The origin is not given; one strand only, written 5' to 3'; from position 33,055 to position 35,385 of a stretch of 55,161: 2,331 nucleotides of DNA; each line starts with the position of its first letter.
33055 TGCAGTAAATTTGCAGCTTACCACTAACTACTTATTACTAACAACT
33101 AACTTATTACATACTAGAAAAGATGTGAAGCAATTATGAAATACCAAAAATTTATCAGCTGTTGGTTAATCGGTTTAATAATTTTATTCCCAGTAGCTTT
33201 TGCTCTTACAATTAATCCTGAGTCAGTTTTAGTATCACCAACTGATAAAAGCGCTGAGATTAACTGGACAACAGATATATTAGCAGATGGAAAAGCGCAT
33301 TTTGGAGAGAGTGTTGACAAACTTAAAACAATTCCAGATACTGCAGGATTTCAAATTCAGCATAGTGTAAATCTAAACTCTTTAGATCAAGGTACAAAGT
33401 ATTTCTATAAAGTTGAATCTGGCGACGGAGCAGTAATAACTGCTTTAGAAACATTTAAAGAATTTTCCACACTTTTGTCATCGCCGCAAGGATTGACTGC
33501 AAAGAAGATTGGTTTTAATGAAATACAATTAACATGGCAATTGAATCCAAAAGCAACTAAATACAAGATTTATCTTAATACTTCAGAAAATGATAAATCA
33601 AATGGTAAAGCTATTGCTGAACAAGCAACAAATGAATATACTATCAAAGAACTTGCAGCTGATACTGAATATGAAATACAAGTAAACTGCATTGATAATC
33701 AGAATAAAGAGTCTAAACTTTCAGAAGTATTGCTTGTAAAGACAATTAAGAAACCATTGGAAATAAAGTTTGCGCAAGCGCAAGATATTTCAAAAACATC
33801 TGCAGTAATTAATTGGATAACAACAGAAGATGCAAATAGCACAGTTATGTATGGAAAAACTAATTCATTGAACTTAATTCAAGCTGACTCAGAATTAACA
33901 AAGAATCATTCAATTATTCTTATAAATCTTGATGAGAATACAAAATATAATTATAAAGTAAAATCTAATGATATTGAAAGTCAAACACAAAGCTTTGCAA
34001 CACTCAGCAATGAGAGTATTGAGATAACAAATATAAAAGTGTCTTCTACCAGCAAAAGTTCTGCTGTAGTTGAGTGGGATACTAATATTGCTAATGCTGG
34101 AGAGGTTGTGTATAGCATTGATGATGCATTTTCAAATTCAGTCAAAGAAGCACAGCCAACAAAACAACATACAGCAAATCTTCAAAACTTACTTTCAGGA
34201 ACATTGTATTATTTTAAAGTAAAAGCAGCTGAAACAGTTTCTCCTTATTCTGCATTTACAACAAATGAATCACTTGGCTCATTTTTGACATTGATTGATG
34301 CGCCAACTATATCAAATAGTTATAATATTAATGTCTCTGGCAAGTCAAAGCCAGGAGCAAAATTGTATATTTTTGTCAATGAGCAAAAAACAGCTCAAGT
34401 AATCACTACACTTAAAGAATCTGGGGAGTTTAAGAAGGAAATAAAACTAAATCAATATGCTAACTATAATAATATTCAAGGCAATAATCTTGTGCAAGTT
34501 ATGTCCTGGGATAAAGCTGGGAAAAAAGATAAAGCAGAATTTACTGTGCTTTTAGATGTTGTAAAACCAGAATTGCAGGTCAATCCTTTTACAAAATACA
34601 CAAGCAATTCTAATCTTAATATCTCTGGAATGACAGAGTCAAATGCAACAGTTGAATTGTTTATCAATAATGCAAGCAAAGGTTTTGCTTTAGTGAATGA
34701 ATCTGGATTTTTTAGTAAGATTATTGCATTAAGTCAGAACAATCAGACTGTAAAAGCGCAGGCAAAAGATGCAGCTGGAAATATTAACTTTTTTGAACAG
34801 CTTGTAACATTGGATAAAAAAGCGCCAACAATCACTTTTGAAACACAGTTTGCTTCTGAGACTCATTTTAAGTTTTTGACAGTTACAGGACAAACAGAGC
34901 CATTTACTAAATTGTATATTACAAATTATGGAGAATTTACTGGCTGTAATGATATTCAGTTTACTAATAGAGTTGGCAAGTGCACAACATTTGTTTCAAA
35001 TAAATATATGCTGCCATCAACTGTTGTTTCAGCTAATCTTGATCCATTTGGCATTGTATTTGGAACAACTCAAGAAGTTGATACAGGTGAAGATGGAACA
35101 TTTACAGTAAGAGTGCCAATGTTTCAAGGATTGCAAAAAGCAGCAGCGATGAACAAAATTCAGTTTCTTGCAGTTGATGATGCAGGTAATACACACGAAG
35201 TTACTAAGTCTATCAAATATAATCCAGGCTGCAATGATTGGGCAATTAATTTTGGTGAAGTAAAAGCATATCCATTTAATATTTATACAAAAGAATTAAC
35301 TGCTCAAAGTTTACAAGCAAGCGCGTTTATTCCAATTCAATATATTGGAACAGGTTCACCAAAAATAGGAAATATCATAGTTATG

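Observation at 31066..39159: Surface module copy 2: complete class-III signal on family A2 and a 2007-aa family B2 with an added FN3 array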

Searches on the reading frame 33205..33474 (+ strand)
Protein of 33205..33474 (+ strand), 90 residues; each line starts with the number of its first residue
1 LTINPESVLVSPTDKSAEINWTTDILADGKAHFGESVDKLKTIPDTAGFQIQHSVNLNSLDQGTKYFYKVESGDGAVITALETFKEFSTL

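Call 87: search_protein_families(library=pfam, proteins=[window:33205-33474:+], max_evalue=0.01)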
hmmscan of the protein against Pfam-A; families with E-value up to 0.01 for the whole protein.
window:33205-33474:+ (90 aa): 2 families
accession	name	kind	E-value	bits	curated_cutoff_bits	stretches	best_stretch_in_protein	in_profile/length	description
PF16656.11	Pur_ac_phosph_N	-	1.7e-06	28.9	30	1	5-80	1-87/93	Purple acid Phosphatase, N-terminal domain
PF00041.27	fn3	-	0.009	16.6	25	0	11-72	10-68/84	Fibronectin type III domain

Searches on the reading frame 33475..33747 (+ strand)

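Call 87: search_protein_families(library=pfam, proteins=[window:33475-33747:+], max_evalue=0.01)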
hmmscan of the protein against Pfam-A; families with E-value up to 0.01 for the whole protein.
window:33475-33747:+ (91 aa): 8 families
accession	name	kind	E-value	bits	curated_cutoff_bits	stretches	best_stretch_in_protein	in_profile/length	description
PF00041.27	fn3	-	3.5e-10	40.4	25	1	2-84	1-79/84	Fibronectin type III domain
PF25788.1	Ig_Rha78A_N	-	3.3e-07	30.9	27.4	1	12-89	15-100/105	Rha78A-like, N-terminal immunoglobulin domain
PF16389.11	DUF4998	-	2.3e-05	24.5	29.1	1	11-85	29-105/199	Domain of unknown function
PF16656.11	Pur_ac_phosph_N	-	0.00053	20.9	30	1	15-86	13-89/93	Purple acid Phosphatase, N-terminal domain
PF10179.15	NDNF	-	0.0014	19.1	27.3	1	13-85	53-121/127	Neuron-derived neurotrophic factor, first Fn(III) domain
PF25814.1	fn3_SORL1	-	0.0028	18.1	27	1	7-73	8-72/90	SORL1-like, fn3 domain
PF18611.7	IL3Ra_N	-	0.003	17.9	26.1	1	17-72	11-66/78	IL-3 receptor alpha chain N-terminal domain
PF09294.16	Interfer-bind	-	0.0035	18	21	1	21-85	36-98/104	Interferon-alpha/beta receptor, fibronectin type III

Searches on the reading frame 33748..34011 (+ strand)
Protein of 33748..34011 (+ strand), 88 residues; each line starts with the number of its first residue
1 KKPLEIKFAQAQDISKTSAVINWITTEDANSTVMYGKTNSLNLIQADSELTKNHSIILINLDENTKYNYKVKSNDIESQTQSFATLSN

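Call 87: search_protein_families(library=pfam, proteins=[window:33748-34011:+], max_evalue=0.01)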
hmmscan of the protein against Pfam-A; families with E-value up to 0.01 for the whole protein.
window:33748-34011:+ (88 aa): 3 families
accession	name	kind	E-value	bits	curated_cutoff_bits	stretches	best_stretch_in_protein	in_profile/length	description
PF16656.11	Pur_ac_phosph_N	-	4.7e-09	37.1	30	1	12-85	9-93/93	Purple acid Phosphatase, N-terminal domain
PF00041.27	fn3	-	0.00022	21.8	25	1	10-75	7-71/84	Fibronectin type III domain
PF25814.1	fn3_SORL1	-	0.0038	17.7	27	1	8-72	7-70/90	SORL1-like, fn3 domain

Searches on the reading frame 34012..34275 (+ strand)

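Call 87: search_protein_families(library=pfam, proteins=[window:34012-34275:+], max_evalue=0.01)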
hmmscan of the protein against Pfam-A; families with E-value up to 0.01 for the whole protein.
window:34012-34275:+ (88 aa): 2 families
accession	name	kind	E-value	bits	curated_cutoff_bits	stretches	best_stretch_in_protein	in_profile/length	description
PF16656.11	Pur_ac_phosph_N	-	2.8e-09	37.8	30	1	6-84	2-93/93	Purple acid Phosphatase, N-terminal domain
PF00041.27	fn3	-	3e-07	31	25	1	5-81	3-79/84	Fibronectin type III domain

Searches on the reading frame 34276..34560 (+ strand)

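Call 87: search_protein_families(library=pfam, proteins=[window:34276-34560:+], max_evalue=0.01)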
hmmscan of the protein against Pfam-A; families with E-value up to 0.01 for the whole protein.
window:34276-34560:+ (95 aa): 1 family
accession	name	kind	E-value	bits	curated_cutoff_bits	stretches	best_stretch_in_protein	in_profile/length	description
PF09136.16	Glucodextran_B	-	0.0018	18.6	27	1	31-94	32-82/83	Glucodextranase, domain B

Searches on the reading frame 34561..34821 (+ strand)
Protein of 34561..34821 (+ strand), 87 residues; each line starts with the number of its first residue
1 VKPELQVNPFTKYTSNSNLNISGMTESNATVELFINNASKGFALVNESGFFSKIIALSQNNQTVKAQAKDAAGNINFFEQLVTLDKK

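Call 87: search_protein_families(library=pfam, proteins=[window:34561-34821:+], max_evalue=0.01)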
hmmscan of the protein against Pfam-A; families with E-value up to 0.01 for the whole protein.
window:34561-34821:+ (87 aa): 3 families
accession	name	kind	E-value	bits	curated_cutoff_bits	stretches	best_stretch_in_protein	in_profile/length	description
PF17936.7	Big_6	-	2.7e-07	31.1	27.6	1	14-74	10-72/83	Bacterial Ig domain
PF09136.16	Glucodextran_B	-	0.00031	21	27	1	9-84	8-81/83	Glucodextranase, domain B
PF19077.6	Big_13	-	0.0015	19.4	27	1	13-85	23-101/102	Bacterial Ig-like domain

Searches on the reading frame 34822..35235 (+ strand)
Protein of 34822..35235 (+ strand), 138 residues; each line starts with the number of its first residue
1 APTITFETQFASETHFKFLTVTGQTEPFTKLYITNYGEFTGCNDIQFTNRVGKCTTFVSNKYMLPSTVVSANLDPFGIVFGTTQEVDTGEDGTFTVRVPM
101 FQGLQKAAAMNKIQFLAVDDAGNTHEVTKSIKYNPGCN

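Call 87: search_protein_families(library=pfam, proteins=[window:34822-35235:+], max_evalue=0.01)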
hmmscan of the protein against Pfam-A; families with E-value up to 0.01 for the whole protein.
window:34822-35235:+ (138 aa): 1 family
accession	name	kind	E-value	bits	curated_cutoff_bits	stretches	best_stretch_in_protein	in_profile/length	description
PF09136.16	Glucodextran_B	-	0.00035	20.9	27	1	81-133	35-81/83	Glucodextranase, domain B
